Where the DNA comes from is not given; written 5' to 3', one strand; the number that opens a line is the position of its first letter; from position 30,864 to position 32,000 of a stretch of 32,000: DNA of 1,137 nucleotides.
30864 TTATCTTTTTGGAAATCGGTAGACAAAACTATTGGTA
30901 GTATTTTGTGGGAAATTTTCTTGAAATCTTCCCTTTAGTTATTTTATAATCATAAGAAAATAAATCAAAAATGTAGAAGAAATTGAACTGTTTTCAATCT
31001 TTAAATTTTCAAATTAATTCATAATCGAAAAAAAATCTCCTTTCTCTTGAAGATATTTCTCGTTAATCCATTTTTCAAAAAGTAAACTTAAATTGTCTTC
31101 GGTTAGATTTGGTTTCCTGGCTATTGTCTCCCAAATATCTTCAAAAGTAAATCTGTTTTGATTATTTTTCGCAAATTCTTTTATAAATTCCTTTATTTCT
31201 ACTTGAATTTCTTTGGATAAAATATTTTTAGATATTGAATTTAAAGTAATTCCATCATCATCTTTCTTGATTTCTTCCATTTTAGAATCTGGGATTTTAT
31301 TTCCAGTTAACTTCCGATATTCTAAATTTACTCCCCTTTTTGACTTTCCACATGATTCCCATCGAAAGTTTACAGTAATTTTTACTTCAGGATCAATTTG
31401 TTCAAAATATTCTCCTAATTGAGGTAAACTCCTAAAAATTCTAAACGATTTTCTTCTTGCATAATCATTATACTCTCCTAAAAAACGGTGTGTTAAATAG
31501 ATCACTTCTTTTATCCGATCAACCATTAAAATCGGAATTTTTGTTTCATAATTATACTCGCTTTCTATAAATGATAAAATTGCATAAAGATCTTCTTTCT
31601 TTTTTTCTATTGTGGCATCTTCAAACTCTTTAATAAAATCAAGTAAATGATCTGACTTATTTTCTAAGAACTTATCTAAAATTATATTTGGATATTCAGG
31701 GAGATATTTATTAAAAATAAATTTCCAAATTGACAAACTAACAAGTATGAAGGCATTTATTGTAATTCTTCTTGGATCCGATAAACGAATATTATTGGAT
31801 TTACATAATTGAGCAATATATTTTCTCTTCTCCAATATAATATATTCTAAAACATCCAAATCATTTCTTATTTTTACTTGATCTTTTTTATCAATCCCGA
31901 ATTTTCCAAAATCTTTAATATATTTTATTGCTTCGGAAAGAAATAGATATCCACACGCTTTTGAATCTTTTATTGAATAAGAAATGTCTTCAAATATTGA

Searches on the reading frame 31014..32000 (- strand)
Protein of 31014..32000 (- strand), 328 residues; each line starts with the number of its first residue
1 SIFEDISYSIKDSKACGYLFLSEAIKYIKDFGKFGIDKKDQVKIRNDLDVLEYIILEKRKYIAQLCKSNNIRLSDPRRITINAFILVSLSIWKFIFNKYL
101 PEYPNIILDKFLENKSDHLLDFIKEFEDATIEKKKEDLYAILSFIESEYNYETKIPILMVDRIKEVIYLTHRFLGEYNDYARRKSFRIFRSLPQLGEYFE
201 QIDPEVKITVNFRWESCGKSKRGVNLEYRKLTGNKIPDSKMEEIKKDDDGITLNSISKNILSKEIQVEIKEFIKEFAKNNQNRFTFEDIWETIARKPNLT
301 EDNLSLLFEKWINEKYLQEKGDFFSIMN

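Call 8: search_protein_families(library=pfam, proteins=[window:31014-31859:-], max_evalue=0.01)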
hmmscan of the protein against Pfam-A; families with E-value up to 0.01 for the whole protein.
window:31014-31859:- (281 aa): 0 families

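Call 12: find_homologous_proteins(query=window:31014-32000:-)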
Query window:31014-32000:-: 1961 candidates shared short words with the query, none scored E <= 0.001.

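Call 47: predict_structure(protein=window:31014-32000:-)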
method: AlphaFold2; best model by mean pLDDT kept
length: 328 residues; sequences in the alignment: 1
mean_pLDDT: 50.2   pTM: 0.32
mean pLDDT of the five models: 50.2, 37.6, 36.9, 35.5, 35.5
residues with pLDDT >= 90: 0; 70-90: 7; 50-70: 171; < 50: 150
segments of 3 or more residues with pLDDT < 50: 1-16, 70-83, 102-114, 125-133, 148-160, 175-178, 205-208, 216-218, 243-266, 279-288, 301-304, 306-328
pLDDT, mean of each block of 10 residues (from residue 1): 39 47 59 60 70 64 56 41 51 56 45 51 50 51 50 38 56 52 52 52 49 52 63 59 44 30 48 52 48 52 47 41 30
secondary structure, 60 per line:
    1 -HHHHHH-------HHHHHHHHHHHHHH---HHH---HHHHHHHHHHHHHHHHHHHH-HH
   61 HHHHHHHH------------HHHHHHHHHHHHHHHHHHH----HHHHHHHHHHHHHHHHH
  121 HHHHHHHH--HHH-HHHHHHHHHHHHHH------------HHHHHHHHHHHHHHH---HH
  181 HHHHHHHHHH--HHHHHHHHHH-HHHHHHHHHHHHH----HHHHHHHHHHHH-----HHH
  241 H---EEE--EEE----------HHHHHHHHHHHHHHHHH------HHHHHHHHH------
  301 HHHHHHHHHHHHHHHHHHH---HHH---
elements in order: H2-7 H15-28 H38-57 H59-68 H81-99 H104-128 H135-148 H161-175 H179-190 H193-202 H204-216 H221-232 H238-241 E245-247 E250-252 H263-279 H286-294 H301-319

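Call 48: search_protein_representatives(protein=window:31014-32000:-)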
Query: 328 residues. Proteins with E-value up to 0.001 (for the whole library): 14; up to 1e-10: 6; up to 1e-30: 3. The best 14 are listed.
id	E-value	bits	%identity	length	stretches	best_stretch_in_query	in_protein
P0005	1.1e-209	711.5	100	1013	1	1-328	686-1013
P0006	6.6e-38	147.1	33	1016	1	3-322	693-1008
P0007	1.6e-31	126.2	36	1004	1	3-296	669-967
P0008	3.1e-21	92.4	30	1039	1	3-314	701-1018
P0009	6.3e-19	84.8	30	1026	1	3-324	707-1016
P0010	3.6e-11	59.3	28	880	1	10-232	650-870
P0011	4.0e-08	49.3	29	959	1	45-270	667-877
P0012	1.9e-06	43.8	28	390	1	8-249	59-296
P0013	3.0e-06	43.1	30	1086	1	3-251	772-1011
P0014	4.5e-05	39.2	48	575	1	56-131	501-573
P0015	9.3e-05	38.2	23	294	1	46-206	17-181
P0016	1.3e-04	37.8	27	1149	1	6-232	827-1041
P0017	3.0e-04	36.6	29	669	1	3-196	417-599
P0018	6.7e-04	35.4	28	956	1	2-321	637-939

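Call 50: search_protein_families(library=pfam, proteins=[P0005, P0006, P0007, P0008, P0009, P0013, P0016], max_evalue=0.01)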
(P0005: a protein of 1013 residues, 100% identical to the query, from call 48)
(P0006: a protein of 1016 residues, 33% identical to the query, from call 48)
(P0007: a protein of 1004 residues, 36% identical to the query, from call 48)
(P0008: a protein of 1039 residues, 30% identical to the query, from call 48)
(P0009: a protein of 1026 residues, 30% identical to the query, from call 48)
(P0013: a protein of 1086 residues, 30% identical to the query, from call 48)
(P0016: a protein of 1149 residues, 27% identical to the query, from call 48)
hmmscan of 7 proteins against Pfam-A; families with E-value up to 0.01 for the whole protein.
P0005 (1013 aa): 1 family
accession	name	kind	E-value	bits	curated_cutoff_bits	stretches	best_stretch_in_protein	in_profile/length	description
PF05272.17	VapE-like_dom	-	0.0034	17.3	25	1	557-663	57-155/217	Virulence-associated protein E-like domain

P0006 (1016 aa): 2 families
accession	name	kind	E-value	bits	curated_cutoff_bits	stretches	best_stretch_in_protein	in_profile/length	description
PF05272.17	VapE-like_dom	-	4.8e-07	29.9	25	1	562-670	58-157/217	Virulence-associated protein E-like domain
PF00004.35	AAA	-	6.8e-06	27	21.2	1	561-666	4-114/131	ATPase family associated with various cellular activities (AAA)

P0007 (1004 aa): 0 families

P0008 (1039 aa): 1 family
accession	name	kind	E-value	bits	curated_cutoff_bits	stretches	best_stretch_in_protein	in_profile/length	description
PF19263.5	DUF5906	-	0.00019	22.5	27.6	1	571-676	1-111/114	Family of unknown function (DUF5906)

P0009 (1026 aa): 1 family
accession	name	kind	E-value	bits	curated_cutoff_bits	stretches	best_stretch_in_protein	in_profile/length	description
PF19263.5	DUF5906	-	0.00021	22.3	27.6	1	577-678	1-107/114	Family of unknown function (DUF5906)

P0013 (1086 aa): 2 families
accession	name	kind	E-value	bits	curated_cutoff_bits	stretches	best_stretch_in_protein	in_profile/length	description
PF13238.12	AAA_18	-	0.0026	18.7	29.4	0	639-659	1-21/128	AAA domain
PF05272.17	VapE-like_dom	-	0.009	15.9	25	0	641-759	56-167/217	Virulence-associated protein E-like domain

P0016 (1149 aa): 0 families

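Call 51: find_homologous_proteins(query=P0005)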
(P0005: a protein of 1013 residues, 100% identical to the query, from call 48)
Query P0005 (1013 aa): 1 proteins with E <= 0.001 among 8000 candidates.
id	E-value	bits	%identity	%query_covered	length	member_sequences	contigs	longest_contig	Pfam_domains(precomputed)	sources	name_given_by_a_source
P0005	0.0e+0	2240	100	100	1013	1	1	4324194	-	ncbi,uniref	ncbi:hypothetical protein DSAG12_04345 [Promethearchaeum syntrophicum]|uniref:Uncharacterized protei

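Call 53: find_encoding_contigs(protein=P0005, flank=10000)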
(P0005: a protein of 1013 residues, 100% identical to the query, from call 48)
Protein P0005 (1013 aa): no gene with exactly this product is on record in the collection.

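Call 54: find_encoding_contigs(protein=P0006, flank=10000)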
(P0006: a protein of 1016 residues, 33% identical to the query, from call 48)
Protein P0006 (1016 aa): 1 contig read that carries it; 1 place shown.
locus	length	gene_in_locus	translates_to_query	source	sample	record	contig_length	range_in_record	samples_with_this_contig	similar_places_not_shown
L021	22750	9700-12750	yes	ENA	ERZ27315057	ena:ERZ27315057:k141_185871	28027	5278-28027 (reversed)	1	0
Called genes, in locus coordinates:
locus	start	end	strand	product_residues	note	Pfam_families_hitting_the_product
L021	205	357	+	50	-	-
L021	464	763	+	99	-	-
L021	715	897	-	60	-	-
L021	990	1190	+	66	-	-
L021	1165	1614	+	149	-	-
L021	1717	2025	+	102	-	-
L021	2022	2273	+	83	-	-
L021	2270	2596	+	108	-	-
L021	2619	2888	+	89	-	PF05605:zf-Di19 (faint)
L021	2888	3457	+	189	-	-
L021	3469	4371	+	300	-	PF21180:TOP6A-Spo11_Toprim (weak)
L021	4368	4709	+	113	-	-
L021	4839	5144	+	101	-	-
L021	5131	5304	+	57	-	-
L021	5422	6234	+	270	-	PF00929:RNase_T, PF16473:Rv2179c-like (faint)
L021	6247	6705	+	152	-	-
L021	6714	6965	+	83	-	-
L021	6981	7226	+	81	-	-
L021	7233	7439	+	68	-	-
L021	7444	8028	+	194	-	-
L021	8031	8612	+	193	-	PF21983:NikA-like (weak)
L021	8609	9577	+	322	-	PF00589:Phage_integrase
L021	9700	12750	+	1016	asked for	PF05272:VapE-like_dom (faint), PF00004:AAA (faint)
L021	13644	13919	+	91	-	-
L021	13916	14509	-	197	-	PF00239:Resolvase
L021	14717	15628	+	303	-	-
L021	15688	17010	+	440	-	-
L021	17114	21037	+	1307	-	PF13385:Laminin_G_3 (faint), PF06439:3keto-disac_hyd (faint)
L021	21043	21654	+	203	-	PF02517:Rce1-like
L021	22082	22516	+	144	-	-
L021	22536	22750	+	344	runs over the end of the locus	-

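Call 57: find_encoding_contigs(protein=P0007, flank=10000)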
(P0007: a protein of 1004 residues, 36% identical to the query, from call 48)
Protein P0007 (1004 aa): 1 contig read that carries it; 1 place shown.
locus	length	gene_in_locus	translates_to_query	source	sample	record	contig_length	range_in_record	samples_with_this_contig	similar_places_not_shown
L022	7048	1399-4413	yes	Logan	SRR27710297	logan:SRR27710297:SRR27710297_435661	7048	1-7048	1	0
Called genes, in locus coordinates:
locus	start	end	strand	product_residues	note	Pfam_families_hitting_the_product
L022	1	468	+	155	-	?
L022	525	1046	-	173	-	-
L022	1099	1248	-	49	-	-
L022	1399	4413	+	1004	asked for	-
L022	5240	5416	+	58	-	-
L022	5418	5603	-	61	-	-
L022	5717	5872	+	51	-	-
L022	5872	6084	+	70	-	-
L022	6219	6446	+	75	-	-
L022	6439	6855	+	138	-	-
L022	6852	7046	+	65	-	?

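Call 58: find_encoding_contigs(protein=P0008, flank=10000)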
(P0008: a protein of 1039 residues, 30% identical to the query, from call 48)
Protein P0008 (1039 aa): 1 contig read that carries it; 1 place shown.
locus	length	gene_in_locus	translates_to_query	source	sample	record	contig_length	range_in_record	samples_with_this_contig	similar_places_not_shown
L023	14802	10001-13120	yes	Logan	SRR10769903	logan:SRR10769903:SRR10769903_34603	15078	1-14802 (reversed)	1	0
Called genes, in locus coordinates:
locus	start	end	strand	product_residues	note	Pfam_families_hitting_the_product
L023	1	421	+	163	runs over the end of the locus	-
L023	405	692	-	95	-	-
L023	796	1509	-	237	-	-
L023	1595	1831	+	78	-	-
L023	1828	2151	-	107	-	-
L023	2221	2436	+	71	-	-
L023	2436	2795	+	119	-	-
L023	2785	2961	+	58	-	-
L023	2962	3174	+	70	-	-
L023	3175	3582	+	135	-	-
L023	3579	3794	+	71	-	PF17723:RHH_8 (weak)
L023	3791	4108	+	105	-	PF01402:RHH_1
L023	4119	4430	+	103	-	-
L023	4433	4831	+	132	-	-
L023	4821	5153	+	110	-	-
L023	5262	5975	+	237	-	PF00929:RNase_T, PF13482:RNase_H_2 (weak)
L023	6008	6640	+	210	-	-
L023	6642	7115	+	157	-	-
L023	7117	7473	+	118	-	-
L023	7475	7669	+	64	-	-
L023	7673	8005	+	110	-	-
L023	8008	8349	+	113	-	-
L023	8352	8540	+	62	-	-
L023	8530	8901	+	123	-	-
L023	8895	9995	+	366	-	PF00589:Phage_integrase (weak)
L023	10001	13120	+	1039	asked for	-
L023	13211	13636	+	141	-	PF14520:HHH_5 (faint), PF14229:DUF4332, PF11731:Cdd1 (weak)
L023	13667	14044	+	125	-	-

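Call 61: find_encoding_contigs(protein=P0009, flank=10000)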
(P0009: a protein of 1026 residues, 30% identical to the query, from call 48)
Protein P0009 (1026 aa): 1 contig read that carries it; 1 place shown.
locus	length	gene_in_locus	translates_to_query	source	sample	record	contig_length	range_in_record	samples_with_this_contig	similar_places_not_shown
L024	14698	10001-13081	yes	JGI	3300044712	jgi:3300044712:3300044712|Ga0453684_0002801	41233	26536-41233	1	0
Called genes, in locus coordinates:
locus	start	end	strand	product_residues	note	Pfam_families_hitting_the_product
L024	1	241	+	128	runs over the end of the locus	-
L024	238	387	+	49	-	-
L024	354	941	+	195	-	-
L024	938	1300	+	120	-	-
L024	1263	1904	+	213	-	-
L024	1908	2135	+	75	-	-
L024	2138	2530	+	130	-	-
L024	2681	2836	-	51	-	-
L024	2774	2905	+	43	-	-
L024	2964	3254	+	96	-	PF01402:RHH_1 (weak), PF17723:RHH_8 (weak)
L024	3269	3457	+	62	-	PF01402:RHH_1 (weak)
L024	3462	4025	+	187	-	-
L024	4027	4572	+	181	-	-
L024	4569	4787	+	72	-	-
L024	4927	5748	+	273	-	PF00929:RNase_T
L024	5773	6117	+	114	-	-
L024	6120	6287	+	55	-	-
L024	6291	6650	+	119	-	-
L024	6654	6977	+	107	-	-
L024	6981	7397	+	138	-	-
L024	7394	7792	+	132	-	-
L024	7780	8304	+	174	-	-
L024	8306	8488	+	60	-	-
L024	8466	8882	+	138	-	-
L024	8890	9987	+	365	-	-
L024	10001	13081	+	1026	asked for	-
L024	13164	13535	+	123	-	-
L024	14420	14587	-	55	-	-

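Call 68: search_solved_structures(query=A4, max_evalue=1)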
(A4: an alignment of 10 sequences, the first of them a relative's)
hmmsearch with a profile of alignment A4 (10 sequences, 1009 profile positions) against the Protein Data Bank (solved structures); distinct sequences matched with E-value up to 1: 9.
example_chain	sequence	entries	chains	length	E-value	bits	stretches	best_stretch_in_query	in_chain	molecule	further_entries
8xli_a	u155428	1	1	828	0.15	13.2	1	858-979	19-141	V-type proton ATPase 116 kDa subunit a 1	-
9b8o_a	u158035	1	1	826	0.16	13.1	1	858-979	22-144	V-type proton ATPase 116 kDa subunit a 1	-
9brd_a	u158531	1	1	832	0.16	13.1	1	858-979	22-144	V-type proton ATPase 116 kDa subunit a 1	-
6vq6_a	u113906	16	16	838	0.16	13.1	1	858-979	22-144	V-type proton ATPase 116 kDa subunit a isoform 1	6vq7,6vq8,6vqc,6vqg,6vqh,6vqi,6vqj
5zxd_A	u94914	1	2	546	0.22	12.6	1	524-568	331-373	ATP-binding cassette sub-family F member 1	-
6xbw_a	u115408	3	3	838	0.32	12.1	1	859-979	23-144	V-type proton ATPase subunit a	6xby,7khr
6wlw_R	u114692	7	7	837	0.32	12.1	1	859-979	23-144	V-type proton ATPase 116 kDa subunit a isoform 1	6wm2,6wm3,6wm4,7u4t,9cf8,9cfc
7u8o_a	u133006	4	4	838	0.34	12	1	859-979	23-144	V-type proton ATPase subunit a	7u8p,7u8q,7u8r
9bra_a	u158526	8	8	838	0.83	10.7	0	859-962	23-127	V-type proton ATPase 116 kDa subunit a 1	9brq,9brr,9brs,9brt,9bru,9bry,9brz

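Call 69: search_protein_families(library=phrogs, proteins=[P0005, P0006, P0008], max_evalue=0.01)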
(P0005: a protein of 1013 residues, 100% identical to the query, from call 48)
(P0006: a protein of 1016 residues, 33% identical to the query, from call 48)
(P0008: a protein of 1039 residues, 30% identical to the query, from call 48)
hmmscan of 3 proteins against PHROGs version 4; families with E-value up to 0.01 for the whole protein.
P0005 (1013 aa): 0 families

P0006 (1016 aa): 0 families

P0008 (1039 aa): 1 family
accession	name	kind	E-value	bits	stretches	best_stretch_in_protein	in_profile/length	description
phrog_1156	-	DNA, RNA and nucleotide metabolism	0.0023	17.5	1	571-726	563-720/855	DNA primase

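Call 76: search_protein_families(library=ncbifam, alignment_id=A4, max_evalue=0.05)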
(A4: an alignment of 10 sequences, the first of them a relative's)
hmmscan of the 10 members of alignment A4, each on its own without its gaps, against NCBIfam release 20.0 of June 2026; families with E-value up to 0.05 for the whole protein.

A. member 1, P0005 (1013 aa): 2 families
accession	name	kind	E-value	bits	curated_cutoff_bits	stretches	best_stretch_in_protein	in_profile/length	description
NF041793.1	ORF56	equivalog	0.0095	16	50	1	738-770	6-38/39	ORF56 family plasmid copy control protein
TIGR02394.1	rpoS_proteo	equivalog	0.024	14.1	378.7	0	366-446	180-260/285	RNA polymerase sigma factor RpoS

B. families by the number of members that match (of 10 scanned): 4 families
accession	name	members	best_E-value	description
TIGR02397.1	dnaX_nterm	1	0.0027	DNA polymerase III subunit gamma/tau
NF041793.1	ORF56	1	0.0095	ORF56 family plasmid copy control protein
TIGR02072.1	BioC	1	0.019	malonyl-ACP O-methyltransferase BioC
TIGR02394.1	rpoS_proteo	1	0.024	RNA polymerase sigma factor RpoS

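Call 77: predict_structure(alignment_id=A4)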
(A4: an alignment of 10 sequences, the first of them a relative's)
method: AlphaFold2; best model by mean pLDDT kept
length: 1013 residues; sequences in the alignment: 10
mean_pLDDT: 75.4   pTM: 0.56
mean pLDDT of the five models: 75.4, 73.6, 70.8, 69.5, 69.0
residues with pLDDT >= 90: 170; 70-90: 538; 50-70: 213; < 50: 92
segments of 3 or more residues with pLDDT < 50: 1-11, 97-103, 111-116, 138-140, 205-211, 219-223, 245-251, 266-273, 900-904, 924-946
pLDDT, mean of each block of 10 residues (from residue 1): 29 75 86 82 66 80 70 80 85 56 48 52 76 58 68 64 68 60 73 68 52 49 60 80 51 71 53 58 73 80 60 60 80 88 91 86 85 92 85 89 87 77 92 89 90 90 91 89 90 88 93 78 85 90 64 83 84 84 77 86 87 64 61 63 78 79 62 74 83 89 92 90 75 91 91 82 88 94 91 85 83 75 85 64 77 86 82 84 81 58 60 84 47 28 45 77 79 75 69 80 83 70
secondary structure, 60 per line:
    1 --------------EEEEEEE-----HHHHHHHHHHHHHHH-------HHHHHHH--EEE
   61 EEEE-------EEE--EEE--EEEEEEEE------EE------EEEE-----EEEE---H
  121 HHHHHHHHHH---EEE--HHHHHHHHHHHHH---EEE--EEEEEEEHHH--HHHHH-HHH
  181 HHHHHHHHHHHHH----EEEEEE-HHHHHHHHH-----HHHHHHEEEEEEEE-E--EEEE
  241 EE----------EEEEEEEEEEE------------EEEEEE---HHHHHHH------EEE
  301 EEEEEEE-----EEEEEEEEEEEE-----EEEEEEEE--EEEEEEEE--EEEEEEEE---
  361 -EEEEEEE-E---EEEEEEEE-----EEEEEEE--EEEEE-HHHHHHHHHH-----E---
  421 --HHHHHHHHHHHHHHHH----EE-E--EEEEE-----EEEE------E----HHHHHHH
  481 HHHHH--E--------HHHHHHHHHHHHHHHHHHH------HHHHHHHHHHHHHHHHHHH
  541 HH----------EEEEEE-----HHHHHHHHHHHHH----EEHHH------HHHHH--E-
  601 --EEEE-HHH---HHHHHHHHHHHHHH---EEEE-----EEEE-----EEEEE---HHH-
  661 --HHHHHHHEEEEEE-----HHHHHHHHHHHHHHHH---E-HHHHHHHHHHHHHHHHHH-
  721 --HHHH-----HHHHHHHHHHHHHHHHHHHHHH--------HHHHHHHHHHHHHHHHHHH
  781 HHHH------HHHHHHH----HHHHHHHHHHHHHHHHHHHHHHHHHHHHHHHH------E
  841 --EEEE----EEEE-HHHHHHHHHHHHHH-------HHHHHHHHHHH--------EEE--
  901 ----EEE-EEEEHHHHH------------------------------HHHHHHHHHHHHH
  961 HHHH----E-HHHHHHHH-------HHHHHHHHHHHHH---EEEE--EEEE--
elements in order (helices of 4 or more, strands of 3 or more residues): E15-21 H27-41 H49-55 E58-64 E72-74 E77-79 E82-89 E104-107 E113-116 H120-130 E134-136 H139-151 E155-157 E160-166 H172-176 H178-193 E198-203 H205-213 H219-224 E225-232 E237-242 E253-263 E276-281 H285-291 E298-307 E313-324 E330-337 E340-347 E350-357 E362-368 E374-381 E387-393 E396-400 H402-411 H423-438 E449-453 E459-462 H474-485 H497-515 H522-542 E553-558 H564-576 H592-596 E603-606 H614-627 E631-634 E640-643 E649-653 H663-669 E670-675 H681-696 H702-719 H723-726 H732-753 H762-784 H791-797 H802-833 E843-846 E851-854 H856-869 H877-887 E896-898 E905-907 E909-912 H913-917 H948-964 H971-978 H986-998 E1002-1005 E1008-1011

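Call 80: fold_search(model_id=the predicted structure, library=pdb)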
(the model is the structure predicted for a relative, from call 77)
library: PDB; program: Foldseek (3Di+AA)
matches with E <= 10: 1280; with E <= 0.001: 206
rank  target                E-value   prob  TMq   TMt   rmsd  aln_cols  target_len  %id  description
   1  5dgk_A                1.1e-14  1.00  0.34  0.61   8.5       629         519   14  SCCmec type IV Cch - active helicase (released 2016-08-24)
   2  5dgk_B                1.9e-14  1.00  0.34  0.60   8.5       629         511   13  SCCmec type IV Cch - active helicase (released 2016-08-24)
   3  8s09_5                1.7e-09  1.00  0.19  0.25  24.4       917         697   10  H. sapiens MCM2-7 double hexamer bound to double stranded DNA (released 2024-10-02)
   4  9e2w_5                4.2e-09  1.00  0.18  0.27  25.2       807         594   11  Cryo-EM structure of yeast CMG helicase stalled at G4-containing DNA template, state 1 (released 2025-03-26)
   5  8xgc_5                4.6e-09  1.00  0.15  0.22  27.1       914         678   10  Structure of yeast replisome associated with FACT and histone hexamer, Composite map (released 2024-02-14)
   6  7pt7_2                6.3e-09  1.00  0.18  0.26  24.0       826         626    9  Structure of MCM2-7 DH complexed with Cdc7-Dbf4 in the presence of ADP:BeF3, state I (released 2022-06-08)
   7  8w0e_6                1.1e-08  1.00  0.16  0.26  25.9       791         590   11  Cryo-EM structure of a human MCM2-7 single hexamer on dsDNA (released 2024-10-02)
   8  7p30_4                1.3e-08  1.00  0.17  0.25  24.1       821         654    9  3.0 A resolution structure of a DNA-loaded MCM double hexamer (released 2022-02-02)
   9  5v8f_4                1.3e-08  1.00  0.18  0.23  30.0       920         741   11  Structural basis of MCM2-7 replicative helicase loading by ORC-Cdc6 and Cdt1 (released 2017-05-10)
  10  8s09_6                1.5e-08  1.00  0.20  0.27  28.1       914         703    9  H. sapiens MCM2-7 double hexamer bound to double stranded DNA (released 2024-10-02)
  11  8p63_5                1.5e-08  1.00  0.17  0.23  26.1       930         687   11  S. cerevisiae consensus-sCMGE on ssDNA after DNA replication initiation (released 2024-05-29)
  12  6wgf_6                1.8e-08  1.00  0.19  0.30  25.5       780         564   10  Atomic model of mutant Mcm2-7 hexamer with Mcm6 WHD truncation (released 2020-07-15)
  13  8s0a_5                1.8e-08  1.00  0.17  0.25  24.1       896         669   10  H. sapiens MCM2-7 hexamer bound to double stranded DNA (released 2024-10-02)
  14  9lxd_4                1.8e-08  1.00  0.16  0.20  23.4       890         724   11  Structure of DNA-free MCM SH at 3.2 Angstroms resolution (released 2026-02-18)
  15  8rif_4                2.1e-08  1.00  0.18  0.26  23.9       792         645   11  Cryo-EM structure of the MCM double hexamer loaded onto dsDNA. (released 2025-01-01)
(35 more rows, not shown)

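Call 85: fold_search(model_id=the predicted structure, library=viral)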
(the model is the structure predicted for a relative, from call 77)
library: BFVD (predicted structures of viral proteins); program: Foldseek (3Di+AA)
matches with E <= 10: 1046; with E <= 0.001: 142
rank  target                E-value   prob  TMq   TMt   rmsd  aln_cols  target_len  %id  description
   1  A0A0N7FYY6            1.0e-16  1.00  0.30  0.33  18.2      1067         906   12  (no name in the UniProt tables at hand)
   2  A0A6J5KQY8            4.2e-16  1.00  0.33  0.35  11.5       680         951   12  DUF927 domain-containing protein [uncultured Caudovirales phage]
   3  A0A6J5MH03            2.9e-15  1.00  0.32  0.33  12.2       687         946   10  DUF927 domain-containing protein [uncultured Caudovirales phage]
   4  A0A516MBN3            1.1e-14  1.00  0.36  0.52   7.3       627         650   11  (no name in the UniProt tables at hand)
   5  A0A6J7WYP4            6.2e-14  1.00  0.36  0.37  13.1       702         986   10  DUF927 domain-containing protein [uncultured Caudovirales phage]
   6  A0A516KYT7            8.5e-14  1.00  0.32  0.33  22.7      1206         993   10  (no name in the UniProt tables at hand)
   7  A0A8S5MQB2            1.3e-13  1.00  0.30  0.30  13.3       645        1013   11  Replication protein B [Podoviridae sp. ctUS21]
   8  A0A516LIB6            1.4e-13  1.00  0.33  0.35   9.4       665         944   10  (no name in the UniProt tables at hand)
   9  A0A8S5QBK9            5.6e-13  1.00  0.34  0.60  12.9       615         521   10  Active helicase ring shaped helicase [Siphoviridae sp. ctyNQ5]
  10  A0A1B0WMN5            9.0e-13  1.00  0.29  0.32  12.7       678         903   13  Toprim domain-containing protein [Flavobacterium phage 23T]
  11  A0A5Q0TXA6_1          2.6e-11  1.00  0.24  0.30  16.5       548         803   11  DNA polymerase I [uncultured virus]
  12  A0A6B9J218            4.4e-11  1.00  0.24  0.28  28.2      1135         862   11  (no name in the UniProt tables at hand)
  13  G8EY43                1.3e-09  1.00  0.31  0.42   8.6       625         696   10  Uncharacterized protein [Synechococcus phage S-CAM8]
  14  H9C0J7                1.4e-09  1.00  0.29  0.34  11.1       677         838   10  (no name in the UniProt tables at hand)
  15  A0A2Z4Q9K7            4.7e-09  1.00  0.26  0.29  15.0       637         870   10  DNA helicase [Microbacterium phage Zeta1847]
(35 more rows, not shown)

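Call 90: find_related_loci(query=A4, collection=viral_contigs, flank=4000)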
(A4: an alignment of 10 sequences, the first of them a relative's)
Query A4 (1013 aa) in viral_contigs; peptide patterns used: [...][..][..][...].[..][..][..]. (x = any residue, [..] = any of these).
49 stretches matched a pattern, but none encodes a relative of the query by tblastn (E <= 1e-3).
